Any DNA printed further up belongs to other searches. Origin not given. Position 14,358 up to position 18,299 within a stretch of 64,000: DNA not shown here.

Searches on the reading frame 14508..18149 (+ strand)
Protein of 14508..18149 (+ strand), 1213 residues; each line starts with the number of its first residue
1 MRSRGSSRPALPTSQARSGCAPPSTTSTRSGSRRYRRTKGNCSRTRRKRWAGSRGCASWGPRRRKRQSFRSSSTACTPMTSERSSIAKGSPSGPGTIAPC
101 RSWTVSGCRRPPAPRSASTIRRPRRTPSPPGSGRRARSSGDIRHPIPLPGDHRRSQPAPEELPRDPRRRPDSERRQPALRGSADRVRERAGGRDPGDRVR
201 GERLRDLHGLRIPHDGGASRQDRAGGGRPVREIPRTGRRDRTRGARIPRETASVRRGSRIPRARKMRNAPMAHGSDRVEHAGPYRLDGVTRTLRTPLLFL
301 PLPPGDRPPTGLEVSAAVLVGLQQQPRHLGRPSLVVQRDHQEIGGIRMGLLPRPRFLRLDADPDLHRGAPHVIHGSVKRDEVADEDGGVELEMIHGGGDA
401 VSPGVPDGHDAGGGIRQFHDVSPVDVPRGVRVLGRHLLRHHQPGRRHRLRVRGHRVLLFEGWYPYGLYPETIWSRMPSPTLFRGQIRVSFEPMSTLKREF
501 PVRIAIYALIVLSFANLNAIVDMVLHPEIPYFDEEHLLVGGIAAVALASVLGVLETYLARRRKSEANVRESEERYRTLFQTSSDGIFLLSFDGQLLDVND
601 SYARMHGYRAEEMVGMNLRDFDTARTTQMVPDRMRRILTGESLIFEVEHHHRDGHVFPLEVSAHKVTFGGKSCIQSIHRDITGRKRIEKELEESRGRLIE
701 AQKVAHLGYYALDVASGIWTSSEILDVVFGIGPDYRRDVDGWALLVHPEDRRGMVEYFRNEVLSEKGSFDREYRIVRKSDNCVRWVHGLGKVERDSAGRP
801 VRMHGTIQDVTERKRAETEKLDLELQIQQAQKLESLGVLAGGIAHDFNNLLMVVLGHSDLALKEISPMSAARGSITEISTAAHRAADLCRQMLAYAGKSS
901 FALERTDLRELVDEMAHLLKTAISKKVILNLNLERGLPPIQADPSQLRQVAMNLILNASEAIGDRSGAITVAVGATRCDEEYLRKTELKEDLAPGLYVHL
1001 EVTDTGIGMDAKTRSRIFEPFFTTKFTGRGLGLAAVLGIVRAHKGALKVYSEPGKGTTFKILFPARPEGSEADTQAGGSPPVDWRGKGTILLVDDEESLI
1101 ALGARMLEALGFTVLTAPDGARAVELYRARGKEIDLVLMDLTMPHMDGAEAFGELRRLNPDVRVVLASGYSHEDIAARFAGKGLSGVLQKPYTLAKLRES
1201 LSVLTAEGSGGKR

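Call 79: search_protein_families(library=ncbifam, proteins=[window:14508-18149:+], max_evalue=0.00001)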
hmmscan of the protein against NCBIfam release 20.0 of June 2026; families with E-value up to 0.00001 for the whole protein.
window:14508-18149:+ (1213 aa): 101 families (the best 25 are shown)
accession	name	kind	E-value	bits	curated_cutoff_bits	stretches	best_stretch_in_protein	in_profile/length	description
NF046020.1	HisKinCckABruc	equivalog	7.4e-90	302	1000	1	818-1199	462-861/868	cell cycle histidine kinase CckA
NF010411.0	PRK13837.1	equivalog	3.2e-86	290.1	647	1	806-1197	420-804/828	two-component system VirA-like sensor kinase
NF010076.0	PRK13557.1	subfamily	1.2e-82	278.1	631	1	797-1199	131-527/540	histidine kinase famiy protein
NF046026.1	HisKinCckACaul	equivalog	1.2e-77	261.5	1000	1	819-1198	285-669/678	cell cycle histidine kinase CckA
NF052573.1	HisKinEspAMyxo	equivalog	8.3e-60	202.7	1400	2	818-1202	366-747/755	serine histidine kinase EspA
NF052574.1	HisKinEspCMyxo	equivalog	5e-56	190.3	1200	2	762-1194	351-772/785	serine histidine kinase EspC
NF008468.0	PRK11360.1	equivalog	5e-52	177.1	646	1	807-1071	374-614/616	two-component system sensor histidine kinase AtoS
NF007688.0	PRK10364.1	equivalog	2e-36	125.7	479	1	814-1066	218-452/460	two-component system sensor histidine kinase ZraS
TIGR02956.1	TMAO_torS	equivalog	7.1e-36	123.7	676.5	1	897-1207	528-822/967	TMAO reductase system sensor histidine kinase/response regulator TorS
NF041777.1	sens_FixL_Rhizob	equivalog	3.2e-35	121.7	850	3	807-1066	233-482/485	sensor protein FixL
NF008302.0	PRK11091.1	equivalog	6.3e-35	120.6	838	1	902-1204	352-642/779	aerobic respiration two-component sensor histidine kinase ArcB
NF047466.1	hybrid_RR_LvrB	exception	3.9e-34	118.4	500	1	807-1064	123-375/377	hybrid histidine kinase/response regulator LvrB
TIGR00229.1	sensory_box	domain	5.5e-34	117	22.9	1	569-691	1-126/126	PAS domain S-box protein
NF046044.1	PnpS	equivalog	7.5e-29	100.9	400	1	898-1064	237-390/390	two-component system histidine kinase PnpS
NF011874.0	PRK15347.1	equivalog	1.7e-28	99.2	852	2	1089-1203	692-808/921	two component system sensor kinase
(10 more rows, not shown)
